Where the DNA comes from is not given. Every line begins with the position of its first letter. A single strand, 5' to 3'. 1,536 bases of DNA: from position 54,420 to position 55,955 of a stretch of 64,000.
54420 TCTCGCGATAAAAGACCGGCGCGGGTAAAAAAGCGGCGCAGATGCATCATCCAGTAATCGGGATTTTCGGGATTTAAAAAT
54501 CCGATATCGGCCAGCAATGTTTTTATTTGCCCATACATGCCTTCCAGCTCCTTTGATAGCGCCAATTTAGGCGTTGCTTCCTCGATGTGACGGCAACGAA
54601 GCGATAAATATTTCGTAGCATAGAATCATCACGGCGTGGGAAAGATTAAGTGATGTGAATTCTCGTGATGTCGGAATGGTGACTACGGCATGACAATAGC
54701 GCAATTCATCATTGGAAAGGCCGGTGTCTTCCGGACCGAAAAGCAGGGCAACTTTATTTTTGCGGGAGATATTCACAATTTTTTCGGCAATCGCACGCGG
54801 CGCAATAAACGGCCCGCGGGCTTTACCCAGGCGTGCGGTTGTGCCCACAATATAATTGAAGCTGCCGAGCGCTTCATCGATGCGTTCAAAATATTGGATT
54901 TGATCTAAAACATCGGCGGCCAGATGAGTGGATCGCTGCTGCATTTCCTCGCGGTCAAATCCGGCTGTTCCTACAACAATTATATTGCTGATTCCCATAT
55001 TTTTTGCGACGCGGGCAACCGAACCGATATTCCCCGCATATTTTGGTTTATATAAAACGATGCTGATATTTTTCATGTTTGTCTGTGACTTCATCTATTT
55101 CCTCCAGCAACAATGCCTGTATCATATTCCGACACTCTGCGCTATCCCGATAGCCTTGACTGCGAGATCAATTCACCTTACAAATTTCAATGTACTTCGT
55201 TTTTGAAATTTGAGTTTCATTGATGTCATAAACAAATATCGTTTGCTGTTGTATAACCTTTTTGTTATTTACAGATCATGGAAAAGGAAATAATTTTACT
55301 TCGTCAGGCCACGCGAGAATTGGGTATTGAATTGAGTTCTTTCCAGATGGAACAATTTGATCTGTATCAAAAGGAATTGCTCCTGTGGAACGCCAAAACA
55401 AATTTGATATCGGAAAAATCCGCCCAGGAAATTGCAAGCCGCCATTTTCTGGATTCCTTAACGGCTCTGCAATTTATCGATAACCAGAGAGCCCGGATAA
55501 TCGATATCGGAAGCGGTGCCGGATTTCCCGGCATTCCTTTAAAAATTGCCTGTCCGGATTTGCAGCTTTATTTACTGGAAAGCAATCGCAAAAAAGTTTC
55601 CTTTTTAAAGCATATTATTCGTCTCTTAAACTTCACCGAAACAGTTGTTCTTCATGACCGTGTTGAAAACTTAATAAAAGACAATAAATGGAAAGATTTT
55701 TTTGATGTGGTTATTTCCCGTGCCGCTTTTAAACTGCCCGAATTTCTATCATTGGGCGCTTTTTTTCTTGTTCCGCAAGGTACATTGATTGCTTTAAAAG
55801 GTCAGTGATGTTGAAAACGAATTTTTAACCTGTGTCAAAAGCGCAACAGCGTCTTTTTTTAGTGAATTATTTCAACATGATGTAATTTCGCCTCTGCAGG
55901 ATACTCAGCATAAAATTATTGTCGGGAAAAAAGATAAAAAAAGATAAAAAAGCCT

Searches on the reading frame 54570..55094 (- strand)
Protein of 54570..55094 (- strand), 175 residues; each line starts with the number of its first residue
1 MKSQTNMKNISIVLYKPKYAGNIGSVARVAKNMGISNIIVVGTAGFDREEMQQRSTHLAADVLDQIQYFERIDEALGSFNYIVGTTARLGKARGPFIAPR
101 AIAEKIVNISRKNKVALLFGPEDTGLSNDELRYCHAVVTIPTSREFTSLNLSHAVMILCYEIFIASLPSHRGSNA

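Call 75: search_protein_families(library=pfam, proteins=[window:54570-55094:-])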
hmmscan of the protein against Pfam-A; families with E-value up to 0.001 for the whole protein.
window:54570-55094:- (175 aa): 1 family
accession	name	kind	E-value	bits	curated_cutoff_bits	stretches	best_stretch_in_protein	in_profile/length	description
PF00588.24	SpoU_methylase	-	1.6e-28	100.1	29.7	1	10-160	2-142/142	SpoU rRNA Methylase family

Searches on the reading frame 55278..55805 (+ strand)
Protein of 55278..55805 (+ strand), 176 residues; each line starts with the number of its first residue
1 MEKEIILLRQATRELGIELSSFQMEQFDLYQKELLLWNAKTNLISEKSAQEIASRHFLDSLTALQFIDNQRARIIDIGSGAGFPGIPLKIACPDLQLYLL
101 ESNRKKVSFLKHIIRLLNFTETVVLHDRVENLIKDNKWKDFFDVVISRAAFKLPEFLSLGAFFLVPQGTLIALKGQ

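Call 75: search_protein_families(library=pfam, proteins=[window:55278-55805:+])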
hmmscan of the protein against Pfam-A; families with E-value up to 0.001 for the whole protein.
window:55278-55805:+ (176 aa): 3 families
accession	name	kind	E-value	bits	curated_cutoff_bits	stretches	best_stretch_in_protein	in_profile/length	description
PF02527.21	GidB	-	6.2e-46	156.5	27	1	23-176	1-150/184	rRNA small subunit methyltransferase G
PF13847.12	Methyltransf_31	-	4.4e-06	26.9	27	1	71-151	4-84/145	Methyltransferase domain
PF05175.20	MTS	-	9.3e-06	25.8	23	1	64-147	24-104/170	Methyltransferase small domain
